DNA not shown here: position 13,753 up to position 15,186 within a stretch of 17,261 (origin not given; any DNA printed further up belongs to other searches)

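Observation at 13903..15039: AGAT/StrB1-family amidinotransferase carrying a Sec signal peptide, in a low-G+C single-gene islet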

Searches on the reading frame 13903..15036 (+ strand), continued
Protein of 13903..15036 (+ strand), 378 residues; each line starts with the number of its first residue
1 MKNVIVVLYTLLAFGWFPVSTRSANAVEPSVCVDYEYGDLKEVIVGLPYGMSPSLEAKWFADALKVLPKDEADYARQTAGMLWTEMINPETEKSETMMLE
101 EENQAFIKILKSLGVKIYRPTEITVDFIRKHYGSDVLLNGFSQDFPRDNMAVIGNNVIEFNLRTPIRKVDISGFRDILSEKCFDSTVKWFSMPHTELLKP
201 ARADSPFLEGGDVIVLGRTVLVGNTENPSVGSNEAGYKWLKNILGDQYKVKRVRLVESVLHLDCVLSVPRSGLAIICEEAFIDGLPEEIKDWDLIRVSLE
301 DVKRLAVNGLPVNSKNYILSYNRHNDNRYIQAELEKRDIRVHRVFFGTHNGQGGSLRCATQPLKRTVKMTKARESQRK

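Call 20: find_encoding_contigs(protein=P0083, flank=7000, max_places=2)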
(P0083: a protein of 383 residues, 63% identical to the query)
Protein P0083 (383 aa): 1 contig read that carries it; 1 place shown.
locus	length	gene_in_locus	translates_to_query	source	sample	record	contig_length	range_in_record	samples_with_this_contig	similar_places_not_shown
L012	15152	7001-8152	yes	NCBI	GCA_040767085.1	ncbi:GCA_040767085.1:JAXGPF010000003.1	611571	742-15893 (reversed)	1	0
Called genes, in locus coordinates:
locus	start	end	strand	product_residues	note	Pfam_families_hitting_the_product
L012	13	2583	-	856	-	PF12895:ANAPC3 (faint), PF14559:TPR_19 (faint), PF07719:TPR_2 (faint), PF13174:TPR_6 (faint), PF13181:TPR_8 (faint), PF09976:TPR_21 (weak), PF13424:TPR_12 (weak), PF13432:TPR_16 (weak), +3 more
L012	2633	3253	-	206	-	PF01810:LysE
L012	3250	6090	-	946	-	PF00005:ABC_tran (faint), PF02463:SMC_N (faint), PF13191:AAA_16 (faint), PF13238:AAA_18 (faint), PF13304:AAA_21 (faint), PF13476:AAA_23 (faint), PF17760:UvrA_inter, PF17755:UvrA_DNA-bind, +2 more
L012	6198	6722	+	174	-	PF01396:Zn_ribbon_Top1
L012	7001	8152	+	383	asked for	-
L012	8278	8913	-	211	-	PF00072:Response_reg, PF08281:Sigma70_r4_2 (weak), PF00196:GerE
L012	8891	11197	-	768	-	PF08447:PAS_3, PF08448:PAS_4, PF00989:PAS, PF08448:PAS_4, PF13426:PAS_9, PF08448:PAS_4, PF08447:PAS_3, PF02518:HATPase_c, +7 more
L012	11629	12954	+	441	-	PF13701:DDE_Tnp_1_4, PF01609:DDE_Tnp_1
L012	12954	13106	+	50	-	-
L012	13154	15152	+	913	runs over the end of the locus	?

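Call 24: list_cluster_members(proteins=[P0001, P0002, P0014, P0021, P0050, P0051, P0073, P0083, P0110, P0117])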
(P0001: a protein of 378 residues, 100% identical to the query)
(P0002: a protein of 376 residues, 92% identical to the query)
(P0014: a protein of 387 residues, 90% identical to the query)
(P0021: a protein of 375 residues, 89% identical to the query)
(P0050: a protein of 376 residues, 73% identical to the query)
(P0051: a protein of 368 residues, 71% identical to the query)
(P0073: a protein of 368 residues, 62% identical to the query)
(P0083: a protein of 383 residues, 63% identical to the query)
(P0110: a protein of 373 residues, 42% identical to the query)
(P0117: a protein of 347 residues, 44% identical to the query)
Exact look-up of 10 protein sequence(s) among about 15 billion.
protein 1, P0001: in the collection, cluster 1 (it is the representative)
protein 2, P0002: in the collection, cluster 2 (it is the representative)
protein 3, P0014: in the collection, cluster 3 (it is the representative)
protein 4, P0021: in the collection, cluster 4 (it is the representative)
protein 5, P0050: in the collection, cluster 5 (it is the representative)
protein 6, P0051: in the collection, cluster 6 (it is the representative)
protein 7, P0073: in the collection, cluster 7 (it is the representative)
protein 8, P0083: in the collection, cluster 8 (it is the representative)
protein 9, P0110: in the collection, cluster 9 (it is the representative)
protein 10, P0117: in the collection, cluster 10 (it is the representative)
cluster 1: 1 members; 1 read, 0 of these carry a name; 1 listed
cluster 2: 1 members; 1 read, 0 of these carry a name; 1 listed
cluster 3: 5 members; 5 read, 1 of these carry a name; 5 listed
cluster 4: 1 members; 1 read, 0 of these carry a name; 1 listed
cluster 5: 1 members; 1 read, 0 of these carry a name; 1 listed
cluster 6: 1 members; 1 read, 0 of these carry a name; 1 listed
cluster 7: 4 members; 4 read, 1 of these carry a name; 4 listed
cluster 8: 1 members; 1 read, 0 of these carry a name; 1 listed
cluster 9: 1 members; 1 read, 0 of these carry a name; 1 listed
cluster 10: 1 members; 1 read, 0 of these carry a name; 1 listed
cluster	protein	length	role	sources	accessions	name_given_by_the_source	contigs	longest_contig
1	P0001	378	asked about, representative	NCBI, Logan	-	-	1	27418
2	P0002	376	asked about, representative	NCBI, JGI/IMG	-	-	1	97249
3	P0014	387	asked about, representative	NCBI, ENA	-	-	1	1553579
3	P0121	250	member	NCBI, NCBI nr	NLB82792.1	MAG: hypothetical protein GX791_00940, partial [Synergistaceae bacterium] | hypothetical protein [Synergistaceae bacterium]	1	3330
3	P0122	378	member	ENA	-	-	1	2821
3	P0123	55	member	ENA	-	-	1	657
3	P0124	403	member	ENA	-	-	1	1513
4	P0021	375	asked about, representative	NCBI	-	-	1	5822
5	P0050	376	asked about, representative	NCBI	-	-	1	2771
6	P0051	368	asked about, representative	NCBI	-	-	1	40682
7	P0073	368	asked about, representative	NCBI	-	-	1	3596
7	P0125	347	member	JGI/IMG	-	N-dimethylarginine dimethylaminohydrolase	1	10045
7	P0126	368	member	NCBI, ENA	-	-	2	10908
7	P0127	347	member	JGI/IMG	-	-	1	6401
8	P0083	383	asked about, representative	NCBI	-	-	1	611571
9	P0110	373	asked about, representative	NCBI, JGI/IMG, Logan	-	-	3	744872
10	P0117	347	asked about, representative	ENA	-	-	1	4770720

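Call 27: search_solved_structures(query=A1, max_evalue=1, show_alignments=4)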
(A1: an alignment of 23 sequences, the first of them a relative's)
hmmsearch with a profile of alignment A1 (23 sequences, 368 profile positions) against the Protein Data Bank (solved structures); distinct sequences matched with E-value up to 1: 26.
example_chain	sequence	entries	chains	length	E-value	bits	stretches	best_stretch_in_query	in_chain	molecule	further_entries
5wpi_A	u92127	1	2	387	3.6e-24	88.5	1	26-365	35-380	HsvA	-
6u1r_A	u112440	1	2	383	3.2e-23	85.3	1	35-364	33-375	SxtG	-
1bwd_A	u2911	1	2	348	5.2e-19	71.5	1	30-364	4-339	PROTEIN (INOSAMINE-PHOSPHATE AMIDINOTRANSFERASE)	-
1jdx_A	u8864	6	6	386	3.8e-18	68.6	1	100-365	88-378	PROTEIN (L-ARGININE:GLYCINE AMIDINOTRANSFERASE)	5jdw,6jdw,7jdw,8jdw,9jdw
2jdx_A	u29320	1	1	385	4e-18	68.6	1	99-365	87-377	PROTEIN (L-ARGININE:GLYCINE AMIDINOTRANSFERASE)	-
1jdw_A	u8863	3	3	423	5.4e-18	68.1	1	100-365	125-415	L-ARGININE:GLYCINE AMIDINOTRANSFERASE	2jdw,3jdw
4jdw_A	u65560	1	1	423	1.9e-16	63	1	100-364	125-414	L-ARGININE:GLYCINE AMIDINOTRANSFERASE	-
4e4j_A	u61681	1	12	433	1.1e-08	37.5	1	143-266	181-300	Arginine deiminase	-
7ut0_A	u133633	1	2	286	0.00016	23.8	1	199-273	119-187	N(G),N(G)-dimethylarginine dimethylaminohydrolase 1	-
2jai_A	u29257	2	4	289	0.00016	23.8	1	199-272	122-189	NG, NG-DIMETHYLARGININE DIMETHYLAMINOHYDROLASE 1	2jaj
7usz_A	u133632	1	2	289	0.00016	23.8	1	199-272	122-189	N(G),N(G)-dimethylarginine dimethylaminohydrolase 1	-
6szp_A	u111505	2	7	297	0.00018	23.6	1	199-273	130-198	N(G),N(G)-dimethylarginine dimethylaminohydrolase 1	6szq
3p8p_A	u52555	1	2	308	0.0002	23.5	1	199-273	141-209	N(G),N(G)-dimethylarginine dimethylaminohydrolase 1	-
3i2e_A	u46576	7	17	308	0.0002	23.4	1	199-272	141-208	N(G),N(G)-dimethylarginine dimethylaminohydrolase 1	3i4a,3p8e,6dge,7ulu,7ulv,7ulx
2ci1_A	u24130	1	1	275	0.0006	21.9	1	199-274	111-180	NG, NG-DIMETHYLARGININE DIMETHYLAMINOHYDROLASE 1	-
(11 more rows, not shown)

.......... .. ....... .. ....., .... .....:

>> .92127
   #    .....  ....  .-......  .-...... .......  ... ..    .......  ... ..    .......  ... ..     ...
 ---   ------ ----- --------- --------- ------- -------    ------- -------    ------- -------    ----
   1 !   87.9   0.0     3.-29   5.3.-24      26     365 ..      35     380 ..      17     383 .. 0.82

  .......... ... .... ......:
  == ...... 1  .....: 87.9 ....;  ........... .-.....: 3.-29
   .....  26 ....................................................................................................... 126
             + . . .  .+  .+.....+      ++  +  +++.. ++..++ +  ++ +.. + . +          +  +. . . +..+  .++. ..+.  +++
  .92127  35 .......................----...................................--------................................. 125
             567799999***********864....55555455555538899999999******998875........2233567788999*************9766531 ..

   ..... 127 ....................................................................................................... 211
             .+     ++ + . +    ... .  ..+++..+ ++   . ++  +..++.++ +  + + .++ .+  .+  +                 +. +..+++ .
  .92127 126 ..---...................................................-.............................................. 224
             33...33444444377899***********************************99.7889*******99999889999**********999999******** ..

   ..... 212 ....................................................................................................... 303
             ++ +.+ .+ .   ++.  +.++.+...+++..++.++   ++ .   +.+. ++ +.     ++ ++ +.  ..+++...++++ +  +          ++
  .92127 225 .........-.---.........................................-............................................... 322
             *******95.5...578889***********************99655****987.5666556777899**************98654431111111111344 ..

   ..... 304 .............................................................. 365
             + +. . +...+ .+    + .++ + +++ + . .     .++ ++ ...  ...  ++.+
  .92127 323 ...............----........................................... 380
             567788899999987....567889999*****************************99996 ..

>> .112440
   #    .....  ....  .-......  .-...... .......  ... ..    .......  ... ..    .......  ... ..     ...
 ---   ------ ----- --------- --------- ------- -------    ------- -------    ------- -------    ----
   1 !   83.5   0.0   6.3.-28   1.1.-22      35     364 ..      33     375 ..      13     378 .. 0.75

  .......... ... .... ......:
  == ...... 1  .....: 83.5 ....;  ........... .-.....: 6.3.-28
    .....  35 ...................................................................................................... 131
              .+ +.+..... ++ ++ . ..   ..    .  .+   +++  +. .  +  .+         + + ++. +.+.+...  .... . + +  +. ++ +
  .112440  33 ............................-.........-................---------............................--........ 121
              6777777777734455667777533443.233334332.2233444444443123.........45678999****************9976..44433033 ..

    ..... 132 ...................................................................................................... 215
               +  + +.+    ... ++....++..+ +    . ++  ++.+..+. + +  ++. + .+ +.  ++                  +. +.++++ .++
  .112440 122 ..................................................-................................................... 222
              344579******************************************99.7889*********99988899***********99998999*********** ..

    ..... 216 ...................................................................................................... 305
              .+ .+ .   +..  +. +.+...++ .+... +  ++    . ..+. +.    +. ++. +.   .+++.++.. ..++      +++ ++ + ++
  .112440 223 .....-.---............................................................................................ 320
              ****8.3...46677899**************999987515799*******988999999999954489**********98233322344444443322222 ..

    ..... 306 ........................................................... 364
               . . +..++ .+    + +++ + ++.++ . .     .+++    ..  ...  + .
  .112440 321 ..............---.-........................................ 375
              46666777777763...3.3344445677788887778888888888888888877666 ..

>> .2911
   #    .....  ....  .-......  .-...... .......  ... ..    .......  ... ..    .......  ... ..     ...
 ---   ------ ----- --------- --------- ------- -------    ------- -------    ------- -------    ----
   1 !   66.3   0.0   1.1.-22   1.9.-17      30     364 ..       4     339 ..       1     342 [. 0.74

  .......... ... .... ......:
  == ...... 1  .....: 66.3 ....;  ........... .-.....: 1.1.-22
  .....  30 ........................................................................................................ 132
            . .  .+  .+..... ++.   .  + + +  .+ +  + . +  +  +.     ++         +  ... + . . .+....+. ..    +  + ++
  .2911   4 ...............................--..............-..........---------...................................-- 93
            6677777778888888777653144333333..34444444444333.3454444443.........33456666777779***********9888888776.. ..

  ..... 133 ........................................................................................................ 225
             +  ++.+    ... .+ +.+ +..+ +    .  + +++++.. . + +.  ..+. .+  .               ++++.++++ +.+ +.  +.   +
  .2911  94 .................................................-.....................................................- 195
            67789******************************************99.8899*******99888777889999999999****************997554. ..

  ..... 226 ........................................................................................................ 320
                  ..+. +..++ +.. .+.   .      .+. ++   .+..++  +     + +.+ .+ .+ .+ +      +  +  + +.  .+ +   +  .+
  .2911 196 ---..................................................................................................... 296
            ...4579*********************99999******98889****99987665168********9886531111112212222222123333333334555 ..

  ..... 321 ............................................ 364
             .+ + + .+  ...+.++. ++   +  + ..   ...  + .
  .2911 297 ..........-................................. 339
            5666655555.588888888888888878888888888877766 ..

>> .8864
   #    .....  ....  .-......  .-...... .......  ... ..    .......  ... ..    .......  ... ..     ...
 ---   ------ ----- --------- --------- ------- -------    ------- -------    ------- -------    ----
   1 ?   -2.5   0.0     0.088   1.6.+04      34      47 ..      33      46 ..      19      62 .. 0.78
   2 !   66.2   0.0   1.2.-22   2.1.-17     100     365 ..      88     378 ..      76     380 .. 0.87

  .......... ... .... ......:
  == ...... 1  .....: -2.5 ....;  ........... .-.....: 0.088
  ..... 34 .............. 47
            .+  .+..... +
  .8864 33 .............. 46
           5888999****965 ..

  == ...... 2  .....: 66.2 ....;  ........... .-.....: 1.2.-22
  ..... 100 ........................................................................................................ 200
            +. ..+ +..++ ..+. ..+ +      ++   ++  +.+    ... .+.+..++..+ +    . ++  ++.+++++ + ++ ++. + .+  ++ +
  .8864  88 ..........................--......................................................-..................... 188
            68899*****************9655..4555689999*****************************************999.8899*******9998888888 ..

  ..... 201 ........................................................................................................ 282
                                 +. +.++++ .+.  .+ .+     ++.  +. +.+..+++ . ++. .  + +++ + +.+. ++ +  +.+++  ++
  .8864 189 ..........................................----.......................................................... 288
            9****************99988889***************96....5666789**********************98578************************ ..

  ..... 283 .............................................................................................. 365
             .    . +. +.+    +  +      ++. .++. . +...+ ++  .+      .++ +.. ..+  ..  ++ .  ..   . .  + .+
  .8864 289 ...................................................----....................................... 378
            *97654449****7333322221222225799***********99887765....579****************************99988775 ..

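Call 28: find_related_loci(query=A1, collection=genome_contigs, flank=6000)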
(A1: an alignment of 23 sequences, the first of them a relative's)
Query A1 (378 aa) in genome_contigs; peptide patterns used: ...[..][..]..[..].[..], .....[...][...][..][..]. (x = any residue, [..] = any of these).
191 stretches matched a pattern; 100 encode a relative of the query (tblastn E <= 1e-3); the best 80 are kept; 79 distinct loci.
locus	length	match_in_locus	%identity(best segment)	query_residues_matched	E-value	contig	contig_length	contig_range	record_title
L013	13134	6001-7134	92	1-378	0e+0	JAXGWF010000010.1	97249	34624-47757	MAG: Geobacteraceae bacterium isolate AnMBR.bin460 bin460_10, whole genome shotgun sequence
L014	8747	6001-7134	89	1-378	0e+0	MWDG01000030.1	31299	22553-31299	MAG: Deltaproteobacteria bacterium ADurb.Bin151 BWX99_contig000030, whole genome shotgun sequence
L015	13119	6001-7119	89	1-373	0e+0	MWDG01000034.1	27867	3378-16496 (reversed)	MAG: Deltaproteobacteria bacterium ADurb.Bin151 BWX99_contig000034, whole genome shotgun sequence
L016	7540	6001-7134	88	1-378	0e+0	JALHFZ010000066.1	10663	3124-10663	MAG: Synergistaceae bacterium isolate 3-JJ_aug_S1_079 scaffold_2519, whole genome shotgun sequence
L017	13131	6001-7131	89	1-377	0e+0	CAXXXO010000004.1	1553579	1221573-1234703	MAG: Aminobacteriaceae bacterium isolate 7caa735a-de06-4850-8bcf-85965688006c genome assembly, contig: contig_4, whole g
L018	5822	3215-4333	89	1-373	0e+0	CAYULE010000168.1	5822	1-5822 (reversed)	MAG TPA_asm: uncultured Smithella sp. isolate binchicken_co269_68 genome assembly, contig: NODE_14512_length_5822_cov_14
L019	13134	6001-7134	87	1-378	0e+0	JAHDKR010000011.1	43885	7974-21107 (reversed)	MAG: Synergistaceae bacterium isolate LM3-B12.1 k141_23116, whole genome shotgun sequence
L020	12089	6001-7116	88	1-372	0e+0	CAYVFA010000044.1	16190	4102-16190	MAG TPA_asm: uncultured Smithella sp. isolate binchicken_co154_694 genome assembly, contig: NODE_6365_length_16190_cov_1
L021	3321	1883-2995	87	1-371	0e+0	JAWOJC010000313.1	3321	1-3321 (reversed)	MAG: Smithellaceae bacterium isolate CWP6-1.bin.28 k191_451664, whole genome shotgun sequence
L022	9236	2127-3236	88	1-370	0e+0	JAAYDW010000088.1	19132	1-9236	MAG: Deltaproteobacteria bacterium isolate AS06rmzACSIP_589 419745_AS06, whole genome shotgun sequence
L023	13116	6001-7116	87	1-372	0e+0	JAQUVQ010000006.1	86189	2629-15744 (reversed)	MAG: Smithellaceae bacterium isolate STD2_170 NODE_838_length_86189_cov_8.310532_Sandtown_D2, whole genome shotgun seque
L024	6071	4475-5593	86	1-373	0e+0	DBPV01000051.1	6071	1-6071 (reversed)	MAG TPA_asm: Syntrophaceae bacterium UBA1411 UBA1411_contig_20976, whole genome shotgun sequence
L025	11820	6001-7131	85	1-377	0e+0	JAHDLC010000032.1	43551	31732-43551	MAG: Synergistaceae bacterium isolate LM3-B4.3 k141_93279, whole genome shotgun sequence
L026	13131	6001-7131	83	1-377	0e+0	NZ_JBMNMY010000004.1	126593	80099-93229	MAG: Aminivibrio sp. isolate SBF912LR0HQ0056 contig_20773, whole genome shotgun sequence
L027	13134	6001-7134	81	1-378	0e+0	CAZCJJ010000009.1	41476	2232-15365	MAG TPA_asm: uncultured Opitutales bacterium isolate SRP304446_co1_151 genome assembly, contig: NODE_626_length_41476_co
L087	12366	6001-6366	87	122-243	4e-67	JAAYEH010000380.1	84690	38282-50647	MAG: Rhodopirellula sp. isolate AS06rmzACSIP_8 419831_AS06, whole genome shotgun sequence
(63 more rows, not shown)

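Call 32: predict_structure(alignment_id=A1)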
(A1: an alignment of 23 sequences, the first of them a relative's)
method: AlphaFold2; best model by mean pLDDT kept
length: 378 residues; sequences in the alignment: 23
mean_pLDDT: 87.6   pTM: 0.85
mean pLDDT of the five models: 87.6, 87.5, 87.1, 86.7, 86.3
residues with pLDDT >= 90: 260; 70-90: 79; 50-70: 12; < 50: 27
segments of 3 or more residues with pLDDT < 50: 1-3, 14-25, 370-378
pLDDT, mean of each block of 10 residues (from residue 1): 49 45 58 94 96 90 80 89 93 95 97 98 96 93 93 96 89 94 92 86 90 96 88 94 96 93 93 96 96 95 81 96 92 98 93 85 82 33
secondary structure, 60 per line:
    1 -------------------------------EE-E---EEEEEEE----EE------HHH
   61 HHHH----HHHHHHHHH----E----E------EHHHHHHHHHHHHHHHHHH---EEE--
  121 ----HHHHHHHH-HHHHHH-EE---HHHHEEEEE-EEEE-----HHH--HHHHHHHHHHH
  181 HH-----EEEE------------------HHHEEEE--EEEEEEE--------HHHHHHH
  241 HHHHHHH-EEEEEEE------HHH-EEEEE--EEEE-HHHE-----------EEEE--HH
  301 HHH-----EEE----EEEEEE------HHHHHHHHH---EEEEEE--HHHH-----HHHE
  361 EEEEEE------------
elements in order: E39-45 H58-64 H69-77 H95-112 E116-118 H125-132 H134-139 H146-149 E150-154 E156-159 H170-182 E188-191 E213-216 E219-225 H234-247 E249-255 E266-270 E273-276 E293-296 H299-303 E309-311 E316-321 H328-336 E340-345 H348-351 E360-366
